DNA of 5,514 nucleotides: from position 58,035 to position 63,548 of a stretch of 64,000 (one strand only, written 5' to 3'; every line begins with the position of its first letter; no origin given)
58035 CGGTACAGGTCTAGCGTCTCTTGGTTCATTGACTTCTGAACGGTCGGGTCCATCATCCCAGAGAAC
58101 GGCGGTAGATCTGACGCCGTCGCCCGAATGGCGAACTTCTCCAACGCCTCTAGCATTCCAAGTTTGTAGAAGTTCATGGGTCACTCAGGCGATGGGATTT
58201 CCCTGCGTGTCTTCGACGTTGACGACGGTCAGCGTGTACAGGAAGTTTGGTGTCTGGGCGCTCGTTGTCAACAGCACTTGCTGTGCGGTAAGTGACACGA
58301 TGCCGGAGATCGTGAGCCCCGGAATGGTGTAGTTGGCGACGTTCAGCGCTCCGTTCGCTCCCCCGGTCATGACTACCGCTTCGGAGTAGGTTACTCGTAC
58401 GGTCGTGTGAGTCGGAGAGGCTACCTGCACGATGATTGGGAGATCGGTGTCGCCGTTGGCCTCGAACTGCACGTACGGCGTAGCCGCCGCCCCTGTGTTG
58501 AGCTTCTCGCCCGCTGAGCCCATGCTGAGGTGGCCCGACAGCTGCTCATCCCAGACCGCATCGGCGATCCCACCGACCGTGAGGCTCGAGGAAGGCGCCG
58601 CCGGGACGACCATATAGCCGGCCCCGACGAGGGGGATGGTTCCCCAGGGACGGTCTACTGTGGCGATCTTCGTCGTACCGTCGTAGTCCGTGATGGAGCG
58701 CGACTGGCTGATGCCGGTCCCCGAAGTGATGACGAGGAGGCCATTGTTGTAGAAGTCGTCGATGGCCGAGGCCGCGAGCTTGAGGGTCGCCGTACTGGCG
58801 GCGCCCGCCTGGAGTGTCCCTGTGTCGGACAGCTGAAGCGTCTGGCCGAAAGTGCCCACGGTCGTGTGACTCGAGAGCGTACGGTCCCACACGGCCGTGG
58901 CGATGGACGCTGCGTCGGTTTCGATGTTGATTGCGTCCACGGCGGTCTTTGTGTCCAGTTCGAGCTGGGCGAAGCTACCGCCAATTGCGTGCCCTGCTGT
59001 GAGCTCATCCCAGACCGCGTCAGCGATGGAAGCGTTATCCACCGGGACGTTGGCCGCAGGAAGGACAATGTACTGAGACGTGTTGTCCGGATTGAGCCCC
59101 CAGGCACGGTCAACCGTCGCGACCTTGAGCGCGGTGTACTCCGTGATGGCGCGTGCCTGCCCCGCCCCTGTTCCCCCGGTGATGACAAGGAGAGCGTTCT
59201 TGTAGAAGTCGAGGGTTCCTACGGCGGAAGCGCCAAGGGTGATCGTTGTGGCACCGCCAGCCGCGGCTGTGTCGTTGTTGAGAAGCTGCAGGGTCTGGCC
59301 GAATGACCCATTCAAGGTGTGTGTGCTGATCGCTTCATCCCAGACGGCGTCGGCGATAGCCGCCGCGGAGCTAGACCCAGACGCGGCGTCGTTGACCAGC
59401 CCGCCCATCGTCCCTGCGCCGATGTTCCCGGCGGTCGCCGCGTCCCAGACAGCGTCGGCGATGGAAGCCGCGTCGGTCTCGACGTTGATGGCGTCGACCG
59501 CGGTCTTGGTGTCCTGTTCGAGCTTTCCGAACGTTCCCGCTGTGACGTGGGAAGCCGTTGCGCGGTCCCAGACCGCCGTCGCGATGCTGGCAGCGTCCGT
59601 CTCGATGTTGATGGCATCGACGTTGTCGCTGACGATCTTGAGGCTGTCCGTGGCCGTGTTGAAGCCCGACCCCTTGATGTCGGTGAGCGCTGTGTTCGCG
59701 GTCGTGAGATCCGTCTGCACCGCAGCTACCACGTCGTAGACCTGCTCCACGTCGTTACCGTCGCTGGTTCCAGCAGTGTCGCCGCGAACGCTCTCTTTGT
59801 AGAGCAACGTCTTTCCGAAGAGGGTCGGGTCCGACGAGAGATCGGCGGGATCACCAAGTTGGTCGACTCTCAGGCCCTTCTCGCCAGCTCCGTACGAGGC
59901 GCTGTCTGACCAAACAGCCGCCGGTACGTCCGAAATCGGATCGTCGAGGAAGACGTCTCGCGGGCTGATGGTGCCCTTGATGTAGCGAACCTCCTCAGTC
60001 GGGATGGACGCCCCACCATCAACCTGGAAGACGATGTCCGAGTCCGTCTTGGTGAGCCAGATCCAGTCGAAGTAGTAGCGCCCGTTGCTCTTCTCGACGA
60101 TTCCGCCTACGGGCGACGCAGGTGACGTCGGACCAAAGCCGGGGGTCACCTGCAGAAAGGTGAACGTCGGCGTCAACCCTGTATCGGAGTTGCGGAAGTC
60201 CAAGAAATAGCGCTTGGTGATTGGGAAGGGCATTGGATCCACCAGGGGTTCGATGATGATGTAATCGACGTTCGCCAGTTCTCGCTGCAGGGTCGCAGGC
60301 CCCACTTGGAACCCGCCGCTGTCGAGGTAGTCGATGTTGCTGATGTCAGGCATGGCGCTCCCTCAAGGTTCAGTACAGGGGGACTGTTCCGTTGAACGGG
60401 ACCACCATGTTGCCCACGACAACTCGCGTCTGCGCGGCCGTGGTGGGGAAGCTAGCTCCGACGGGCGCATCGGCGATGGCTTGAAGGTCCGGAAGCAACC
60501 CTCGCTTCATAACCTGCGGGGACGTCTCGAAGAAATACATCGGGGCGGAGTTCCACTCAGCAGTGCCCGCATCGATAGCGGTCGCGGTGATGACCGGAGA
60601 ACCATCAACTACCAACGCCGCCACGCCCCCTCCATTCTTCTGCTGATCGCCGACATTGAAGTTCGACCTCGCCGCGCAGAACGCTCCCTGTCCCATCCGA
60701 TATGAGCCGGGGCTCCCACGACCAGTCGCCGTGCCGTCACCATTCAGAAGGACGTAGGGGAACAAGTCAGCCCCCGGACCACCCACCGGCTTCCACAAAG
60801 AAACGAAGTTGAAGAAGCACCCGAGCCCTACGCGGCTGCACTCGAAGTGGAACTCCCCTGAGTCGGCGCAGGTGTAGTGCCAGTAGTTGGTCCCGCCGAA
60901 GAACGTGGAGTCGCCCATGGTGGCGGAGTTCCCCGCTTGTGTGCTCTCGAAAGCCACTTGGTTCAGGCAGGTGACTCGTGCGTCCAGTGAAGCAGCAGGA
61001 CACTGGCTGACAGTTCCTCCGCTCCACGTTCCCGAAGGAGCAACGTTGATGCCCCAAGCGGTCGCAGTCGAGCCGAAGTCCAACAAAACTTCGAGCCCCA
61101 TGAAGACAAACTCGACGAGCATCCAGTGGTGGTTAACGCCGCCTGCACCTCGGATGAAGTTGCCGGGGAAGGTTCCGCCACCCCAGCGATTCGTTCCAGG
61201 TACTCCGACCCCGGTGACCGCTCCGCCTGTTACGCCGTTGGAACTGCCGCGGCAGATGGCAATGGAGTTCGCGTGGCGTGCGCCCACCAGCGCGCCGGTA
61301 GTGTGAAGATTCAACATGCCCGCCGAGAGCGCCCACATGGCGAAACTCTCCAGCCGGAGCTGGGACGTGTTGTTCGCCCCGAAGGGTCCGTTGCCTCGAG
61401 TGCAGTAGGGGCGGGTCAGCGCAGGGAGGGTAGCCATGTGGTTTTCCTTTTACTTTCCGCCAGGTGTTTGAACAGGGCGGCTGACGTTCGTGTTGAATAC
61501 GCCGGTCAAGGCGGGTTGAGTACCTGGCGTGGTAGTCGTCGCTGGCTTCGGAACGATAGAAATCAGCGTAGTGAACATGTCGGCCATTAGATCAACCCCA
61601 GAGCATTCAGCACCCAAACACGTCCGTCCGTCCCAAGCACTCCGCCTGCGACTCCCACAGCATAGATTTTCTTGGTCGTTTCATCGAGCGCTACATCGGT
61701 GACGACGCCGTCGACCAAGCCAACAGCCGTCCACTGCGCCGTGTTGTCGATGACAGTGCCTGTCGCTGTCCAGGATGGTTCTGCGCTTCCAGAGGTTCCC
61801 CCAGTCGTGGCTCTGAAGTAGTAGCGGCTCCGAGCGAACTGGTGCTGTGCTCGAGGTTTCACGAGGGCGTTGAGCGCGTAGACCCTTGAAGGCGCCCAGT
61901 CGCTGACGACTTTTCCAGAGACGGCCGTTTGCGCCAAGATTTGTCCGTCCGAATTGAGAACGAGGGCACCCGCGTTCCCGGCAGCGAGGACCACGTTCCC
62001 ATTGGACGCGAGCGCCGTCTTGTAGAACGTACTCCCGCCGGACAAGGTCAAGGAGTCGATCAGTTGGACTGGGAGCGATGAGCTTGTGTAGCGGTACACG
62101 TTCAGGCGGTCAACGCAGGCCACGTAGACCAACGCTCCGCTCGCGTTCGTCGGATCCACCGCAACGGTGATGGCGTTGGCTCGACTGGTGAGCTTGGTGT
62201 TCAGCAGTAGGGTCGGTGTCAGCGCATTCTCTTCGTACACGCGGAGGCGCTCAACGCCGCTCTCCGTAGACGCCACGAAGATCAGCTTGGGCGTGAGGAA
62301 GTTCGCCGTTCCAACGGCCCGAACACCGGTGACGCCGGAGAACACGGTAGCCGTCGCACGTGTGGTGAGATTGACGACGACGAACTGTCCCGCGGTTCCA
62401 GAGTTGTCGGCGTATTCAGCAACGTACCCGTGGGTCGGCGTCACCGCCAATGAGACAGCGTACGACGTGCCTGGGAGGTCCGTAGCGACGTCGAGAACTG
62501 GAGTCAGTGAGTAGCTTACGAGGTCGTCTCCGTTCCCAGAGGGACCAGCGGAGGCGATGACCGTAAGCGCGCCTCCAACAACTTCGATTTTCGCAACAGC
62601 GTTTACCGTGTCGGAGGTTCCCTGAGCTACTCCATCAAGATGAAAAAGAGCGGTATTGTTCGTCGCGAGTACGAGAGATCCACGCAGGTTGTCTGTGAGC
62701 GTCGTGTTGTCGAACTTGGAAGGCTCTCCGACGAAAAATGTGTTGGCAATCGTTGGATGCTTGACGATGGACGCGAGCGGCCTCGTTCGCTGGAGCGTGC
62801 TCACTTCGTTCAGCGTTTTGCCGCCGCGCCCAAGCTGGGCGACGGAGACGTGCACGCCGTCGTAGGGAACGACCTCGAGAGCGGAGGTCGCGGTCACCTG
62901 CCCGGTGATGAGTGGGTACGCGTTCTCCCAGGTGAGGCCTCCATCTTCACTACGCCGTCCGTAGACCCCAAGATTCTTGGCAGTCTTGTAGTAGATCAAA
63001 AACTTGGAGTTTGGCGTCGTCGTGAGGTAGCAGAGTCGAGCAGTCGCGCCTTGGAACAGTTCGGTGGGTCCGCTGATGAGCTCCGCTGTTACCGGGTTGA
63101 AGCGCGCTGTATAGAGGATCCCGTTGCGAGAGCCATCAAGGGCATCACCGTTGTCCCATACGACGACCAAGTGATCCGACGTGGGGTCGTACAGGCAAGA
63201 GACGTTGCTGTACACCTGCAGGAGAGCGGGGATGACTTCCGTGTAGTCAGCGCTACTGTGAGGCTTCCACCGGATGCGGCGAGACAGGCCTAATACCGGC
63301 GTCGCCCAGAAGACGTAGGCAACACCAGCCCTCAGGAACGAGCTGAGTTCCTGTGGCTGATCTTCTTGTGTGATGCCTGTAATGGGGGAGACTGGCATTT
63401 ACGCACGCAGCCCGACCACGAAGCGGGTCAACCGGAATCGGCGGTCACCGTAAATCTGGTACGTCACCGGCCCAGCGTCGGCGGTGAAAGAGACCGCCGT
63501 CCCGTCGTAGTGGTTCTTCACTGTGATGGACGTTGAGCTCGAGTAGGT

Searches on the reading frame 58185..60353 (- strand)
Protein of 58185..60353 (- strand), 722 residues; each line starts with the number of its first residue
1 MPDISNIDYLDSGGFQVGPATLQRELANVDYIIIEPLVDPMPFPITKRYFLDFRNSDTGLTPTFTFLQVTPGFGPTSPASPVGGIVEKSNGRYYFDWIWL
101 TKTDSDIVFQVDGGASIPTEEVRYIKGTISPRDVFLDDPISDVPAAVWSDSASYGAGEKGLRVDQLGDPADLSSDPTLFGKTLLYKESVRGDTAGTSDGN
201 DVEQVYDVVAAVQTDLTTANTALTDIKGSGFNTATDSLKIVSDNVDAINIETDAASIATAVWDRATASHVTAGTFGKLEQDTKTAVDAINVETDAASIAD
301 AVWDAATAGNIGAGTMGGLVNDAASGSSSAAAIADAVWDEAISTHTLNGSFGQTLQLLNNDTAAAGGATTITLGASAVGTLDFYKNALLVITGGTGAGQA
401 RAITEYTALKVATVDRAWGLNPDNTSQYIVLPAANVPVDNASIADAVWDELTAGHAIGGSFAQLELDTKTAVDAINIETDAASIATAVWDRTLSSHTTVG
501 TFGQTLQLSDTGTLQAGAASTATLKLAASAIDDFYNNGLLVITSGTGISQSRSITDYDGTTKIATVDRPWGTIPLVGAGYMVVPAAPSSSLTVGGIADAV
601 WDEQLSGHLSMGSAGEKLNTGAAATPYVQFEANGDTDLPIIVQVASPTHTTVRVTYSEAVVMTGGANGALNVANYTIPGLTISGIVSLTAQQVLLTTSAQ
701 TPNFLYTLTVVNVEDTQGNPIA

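Call 12: search_protein_families(library=pfam, proteins=[window:58185-60353:-], max_evalue=0.001)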
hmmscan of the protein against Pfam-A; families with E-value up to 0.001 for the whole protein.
window:58185-60353:- (722 aa): 0 families

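Call 30: search_protein_families(library=phrogs, proteins=[window:58185-60353:-], max_evalue=0.01)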
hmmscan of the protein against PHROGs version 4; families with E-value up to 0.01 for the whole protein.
window:58185-60353:- (722 aa): 0 families

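Call 64: search_protein_families(library=pfam, proteins=[window:58185-60353:-], max_evalue=1)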
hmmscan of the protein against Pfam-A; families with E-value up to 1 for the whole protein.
window:58185-60353:- (722 aa): 2 families
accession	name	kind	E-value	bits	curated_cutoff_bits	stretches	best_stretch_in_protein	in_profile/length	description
PF17816.7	PDZ_4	-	0.085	13.6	23.1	1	87-107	10-31/114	PDZ domain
PF16569.11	GramPos_pilinBB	-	0.12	13.7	30.5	1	206-305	7-102/116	Gram-positive pilin backbone subunit 2, Cna-B-like domain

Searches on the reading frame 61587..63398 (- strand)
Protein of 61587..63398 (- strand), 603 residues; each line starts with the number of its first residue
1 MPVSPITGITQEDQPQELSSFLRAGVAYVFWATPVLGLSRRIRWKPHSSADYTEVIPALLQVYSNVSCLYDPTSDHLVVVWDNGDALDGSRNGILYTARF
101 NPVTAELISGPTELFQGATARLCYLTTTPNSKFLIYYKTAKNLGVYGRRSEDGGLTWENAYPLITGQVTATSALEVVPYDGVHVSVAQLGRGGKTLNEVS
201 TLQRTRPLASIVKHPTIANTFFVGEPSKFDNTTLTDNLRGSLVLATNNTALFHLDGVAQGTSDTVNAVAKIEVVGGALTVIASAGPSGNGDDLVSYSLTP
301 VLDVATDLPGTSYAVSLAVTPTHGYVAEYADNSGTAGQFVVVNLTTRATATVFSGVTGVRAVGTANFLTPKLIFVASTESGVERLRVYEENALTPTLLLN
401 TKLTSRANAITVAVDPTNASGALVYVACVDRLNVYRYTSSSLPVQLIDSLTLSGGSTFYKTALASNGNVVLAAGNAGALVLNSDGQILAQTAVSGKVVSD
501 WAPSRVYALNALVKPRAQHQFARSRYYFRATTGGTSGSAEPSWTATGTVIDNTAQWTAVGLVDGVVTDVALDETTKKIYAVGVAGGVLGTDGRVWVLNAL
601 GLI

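Call 12: search_protein_families(library=pfam, proteins=[window:61587-63398:-], max_evalue=0.001)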
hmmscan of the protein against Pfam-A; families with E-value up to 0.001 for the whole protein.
window:61587-63398:- (603 aa): 0 families

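Call 30: search_protein_families(library=phrogs, proteins=[window:61587-63398:-], max_evalue=0.01)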
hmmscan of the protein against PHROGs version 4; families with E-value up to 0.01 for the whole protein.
window:61587-63398:- (603 aa): 1 family
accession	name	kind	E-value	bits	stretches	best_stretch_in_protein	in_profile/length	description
phrog_20658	-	head and packaging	5.8e-06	27.1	1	498-559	132-190/211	head decoration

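Call 37: find_encoding_contigs(protein=window:61587-63398:-, flank=10000, max_places=4)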
Protein window:61587-63398:- (603 aa): 2 contigs read that carry it; 1 place shown.
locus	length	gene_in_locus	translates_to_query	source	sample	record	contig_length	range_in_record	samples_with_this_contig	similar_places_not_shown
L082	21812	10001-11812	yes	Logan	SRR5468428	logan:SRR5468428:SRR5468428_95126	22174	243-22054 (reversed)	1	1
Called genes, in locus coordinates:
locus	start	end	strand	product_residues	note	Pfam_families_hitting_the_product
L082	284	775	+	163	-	PF13539:Peptidase_M15_4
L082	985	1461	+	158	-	-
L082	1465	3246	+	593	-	PF13385:Laminin_G_3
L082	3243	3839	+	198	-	-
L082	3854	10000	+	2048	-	-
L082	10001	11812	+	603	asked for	-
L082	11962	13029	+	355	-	-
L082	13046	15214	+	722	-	-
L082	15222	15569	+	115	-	-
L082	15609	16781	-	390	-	PF26926:Phage_T4_rIIB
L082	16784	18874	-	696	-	PF13589:HATPase_c_3 (weak)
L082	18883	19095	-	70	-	-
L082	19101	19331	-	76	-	-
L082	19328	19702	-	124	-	-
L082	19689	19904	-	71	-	-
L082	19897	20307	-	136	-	-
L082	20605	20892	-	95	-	-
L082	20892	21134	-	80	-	-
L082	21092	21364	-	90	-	-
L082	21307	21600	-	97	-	-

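Call 61: find_related_loci(query=L082:1465-3246:+, collection=viral_contigs, flank=10000)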
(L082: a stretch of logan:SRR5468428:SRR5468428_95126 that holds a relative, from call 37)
Query L082:1465-3246:+ (593 aa) in viral_contigs; peptide patterns used: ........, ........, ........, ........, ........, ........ (x = any residue, [..] = any of these).
7 stretches matched a pattern; 2 encode a relative of the query (tblastn E <= 1e-3); 2 distinct loci.
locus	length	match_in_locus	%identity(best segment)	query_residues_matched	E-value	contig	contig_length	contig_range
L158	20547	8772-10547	76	1-593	0e+0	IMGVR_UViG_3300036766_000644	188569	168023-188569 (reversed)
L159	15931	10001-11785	77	1-593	0e+0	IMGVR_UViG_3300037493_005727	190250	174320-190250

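Call 64: search_protein_families(library=pfam, proteins=[L082:3854-10000:+, L082:985-1461:+], max_evalue=1)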
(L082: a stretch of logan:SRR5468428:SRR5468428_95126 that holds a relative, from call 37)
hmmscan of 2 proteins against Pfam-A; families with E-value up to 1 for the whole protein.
L082:3854-10000:+ (2048 aa): 0 families

L082:985-1461:+ (158 aa): 0 families
